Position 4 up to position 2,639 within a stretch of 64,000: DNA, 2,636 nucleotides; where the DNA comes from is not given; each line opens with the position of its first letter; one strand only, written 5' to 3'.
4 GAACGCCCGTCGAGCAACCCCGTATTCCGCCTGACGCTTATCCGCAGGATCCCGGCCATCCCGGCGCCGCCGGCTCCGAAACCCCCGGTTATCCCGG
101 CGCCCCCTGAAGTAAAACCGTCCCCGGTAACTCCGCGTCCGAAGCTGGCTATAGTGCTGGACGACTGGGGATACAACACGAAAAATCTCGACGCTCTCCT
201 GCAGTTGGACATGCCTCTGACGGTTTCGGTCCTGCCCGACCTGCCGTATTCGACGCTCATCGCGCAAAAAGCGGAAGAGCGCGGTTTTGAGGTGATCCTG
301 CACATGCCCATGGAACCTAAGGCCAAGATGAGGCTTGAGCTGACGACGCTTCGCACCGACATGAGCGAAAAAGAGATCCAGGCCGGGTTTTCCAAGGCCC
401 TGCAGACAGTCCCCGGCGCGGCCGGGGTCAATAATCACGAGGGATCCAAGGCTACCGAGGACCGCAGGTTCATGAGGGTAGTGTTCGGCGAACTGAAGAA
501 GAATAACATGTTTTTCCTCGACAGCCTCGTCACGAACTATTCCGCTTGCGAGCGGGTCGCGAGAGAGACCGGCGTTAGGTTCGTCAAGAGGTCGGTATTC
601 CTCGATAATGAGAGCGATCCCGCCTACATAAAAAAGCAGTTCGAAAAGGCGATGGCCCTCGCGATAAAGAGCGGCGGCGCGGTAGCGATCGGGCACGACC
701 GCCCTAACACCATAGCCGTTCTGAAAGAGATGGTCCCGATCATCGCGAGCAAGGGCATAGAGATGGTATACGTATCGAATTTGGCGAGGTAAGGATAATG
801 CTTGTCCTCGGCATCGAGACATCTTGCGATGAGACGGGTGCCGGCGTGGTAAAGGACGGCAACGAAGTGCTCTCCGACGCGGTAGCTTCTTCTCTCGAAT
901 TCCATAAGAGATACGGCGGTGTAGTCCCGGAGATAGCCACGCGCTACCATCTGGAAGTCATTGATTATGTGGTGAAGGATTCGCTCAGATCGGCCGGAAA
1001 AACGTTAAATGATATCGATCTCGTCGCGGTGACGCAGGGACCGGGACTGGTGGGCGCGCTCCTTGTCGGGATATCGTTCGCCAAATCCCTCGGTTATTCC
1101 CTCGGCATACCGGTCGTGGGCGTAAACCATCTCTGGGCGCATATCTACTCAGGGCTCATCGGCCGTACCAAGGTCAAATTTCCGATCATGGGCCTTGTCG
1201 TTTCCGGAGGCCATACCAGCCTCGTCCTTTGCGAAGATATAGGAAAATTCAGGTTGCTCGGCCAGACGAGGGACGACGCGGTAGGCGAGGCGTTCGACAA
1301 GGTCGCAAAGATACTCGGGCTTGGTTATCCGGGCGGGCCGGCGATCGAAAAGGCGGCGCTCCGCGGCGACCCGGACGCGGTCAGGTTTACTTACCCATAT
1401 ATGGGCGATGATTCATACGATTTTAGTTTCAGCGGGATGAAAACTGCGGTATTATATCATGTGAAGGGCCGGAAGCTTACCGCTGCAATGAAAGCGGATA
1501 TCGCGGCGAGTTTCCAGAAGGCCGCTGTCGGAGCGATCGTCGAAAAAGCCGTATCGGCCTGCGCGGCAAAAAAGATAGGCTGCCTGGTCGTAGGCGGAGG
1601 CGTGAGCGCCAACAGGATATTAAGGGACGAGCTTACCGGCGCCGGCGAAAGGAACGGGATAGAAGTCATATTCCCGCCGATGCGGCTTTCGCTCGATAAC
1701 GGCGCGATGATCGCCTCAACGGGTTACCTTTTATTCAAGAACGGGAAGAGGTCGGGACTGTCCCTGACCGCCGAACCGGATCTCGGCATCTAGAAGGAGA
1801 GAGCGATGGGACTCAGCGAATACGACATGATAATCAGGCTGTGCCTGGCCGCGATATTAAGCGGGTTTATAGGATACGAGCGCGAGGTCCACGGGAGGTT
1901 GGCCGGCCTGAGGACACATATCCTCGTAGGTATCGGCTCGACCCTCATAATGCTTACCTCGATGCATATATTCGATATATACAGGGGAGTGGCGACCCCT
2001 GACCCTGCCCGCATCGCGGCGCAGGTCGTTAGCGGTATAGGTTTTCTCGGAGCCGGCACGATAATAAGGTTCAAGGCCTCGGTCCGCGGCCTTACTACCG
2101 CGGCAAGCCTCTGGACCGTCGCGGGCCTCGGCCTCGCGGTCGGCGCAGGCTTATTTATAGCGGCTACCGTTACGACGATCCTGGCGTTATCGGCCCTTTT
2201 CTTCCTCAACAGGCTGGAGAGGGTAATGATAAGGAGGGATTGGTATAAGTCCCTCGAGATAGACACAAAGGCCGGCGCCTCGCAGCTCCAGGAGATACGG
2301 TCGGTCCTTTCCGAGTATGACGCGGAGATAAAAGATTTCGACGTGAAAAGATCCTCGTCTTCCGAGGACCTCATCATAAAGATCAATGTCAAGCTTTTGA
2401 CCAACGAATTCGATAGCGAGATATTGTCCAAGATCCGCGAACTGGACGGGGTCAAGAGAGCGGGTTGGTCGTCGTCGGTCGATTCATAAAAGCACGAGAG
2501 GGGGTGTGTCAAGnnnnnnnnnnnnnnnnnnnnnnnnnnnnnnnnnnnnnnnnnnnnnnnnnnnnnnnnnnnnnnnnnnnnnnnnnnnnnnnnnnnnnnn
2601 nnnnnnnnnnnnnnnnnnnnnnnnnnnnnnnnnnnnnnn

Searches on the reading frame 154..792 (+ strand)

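Call 3: search_protein_families(library=pfam, proteins=[window:154-792:+], max_evalue=0.1)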
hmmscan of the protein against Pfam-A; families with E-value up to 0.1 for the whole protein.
window:154-792:+ (212 aa): 1 family
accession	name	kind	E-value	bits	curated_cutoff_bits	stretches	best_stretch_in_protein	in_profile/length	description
PF04748.18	Polysacc_deac_2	-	1e-73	247.4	27.5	1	2-210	3-211/212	Divergent polysaccharide deacetylase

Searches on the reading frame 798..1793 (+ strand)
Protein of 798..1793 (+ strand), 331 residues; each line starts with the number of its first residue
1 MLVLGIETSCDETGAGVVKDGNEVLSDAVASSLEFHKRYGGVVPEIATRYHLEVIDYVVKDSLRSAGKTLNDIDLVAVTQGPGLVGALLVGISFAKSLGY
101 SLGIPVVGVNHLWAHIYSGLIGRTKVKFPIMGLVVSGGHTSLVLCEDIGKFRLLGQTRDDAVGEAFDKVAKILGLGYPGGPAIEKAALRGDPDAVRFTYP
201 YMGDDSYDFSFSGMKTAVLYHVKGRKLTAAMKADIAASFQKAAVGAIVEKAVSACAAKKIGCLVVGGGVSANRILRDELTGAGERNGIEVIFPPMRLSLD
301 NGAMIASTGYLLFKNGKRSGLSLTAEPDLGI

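Call 3: search_protein_families(library=pfam, proteins=[window:798-1793:+], max_evalue=0.1)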
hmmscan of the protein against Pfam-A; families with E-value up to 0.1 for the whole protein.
window:798-1793:+ (331 aa): 4 families
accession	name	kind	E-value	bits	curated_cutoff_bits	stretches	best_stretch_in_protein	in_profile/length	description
PF00814.31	TsaD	-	4.1e-91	305.8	24.8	1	23-306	1-263/264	tRNA N6-adenosine threonylcarbamoyltransferase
PF22521.2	HypF_C_2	-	1.9e-08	34.8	27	1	162-297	96-230/241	Carbamoyltransferase, Kae1-like Domain, second subdomain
PF02543.21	Carbam_trans_N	-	0.011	15.6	24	1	212-284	251-325/346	Carbamoyltransferase N-terminus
PF01916.23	DS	-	0.085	12.6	27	0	251-284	201-234/288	Deoxyhypusine synthase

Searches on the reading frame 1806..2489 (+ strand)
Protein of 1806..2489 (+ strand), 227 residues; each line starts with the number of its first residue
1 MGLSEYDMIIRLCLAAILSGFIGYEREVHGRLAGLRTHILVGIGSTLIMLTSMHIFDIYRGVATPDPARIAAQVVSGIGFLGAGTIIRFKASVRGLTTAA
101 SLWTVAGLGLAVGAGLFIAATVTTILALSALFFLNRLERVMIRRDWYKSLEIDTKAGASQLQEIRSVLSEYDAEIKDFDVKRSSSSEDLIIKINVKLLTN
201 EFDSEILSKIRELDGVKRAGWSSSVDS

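Call 3: search_protein_families(library=pfam, proteins=[window:1806-2489:+], max_evalue=0.1)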
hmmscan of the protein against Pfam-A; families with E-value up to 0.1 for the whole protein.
window:1806-2489:+ (227 aa): 2 families
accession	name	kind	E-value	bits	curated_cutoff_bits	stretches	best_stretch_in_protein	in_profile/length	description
PF02308.21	MgtC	-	3.7e-39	134.3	31.4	1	12-139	1-120/121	MgtC family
PF13291.12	ACT_4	-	0.039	15.1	27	1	160-218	19-77/80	ACT domain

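Call 70: search_protein_families(library=padloc, proteins=[window:1806-2489:+], max_evalue=0.01)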
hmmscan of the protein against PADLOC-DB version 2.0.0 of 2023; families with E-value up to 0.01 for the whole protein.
window:1806-2489:+ (227 aa): 0 families
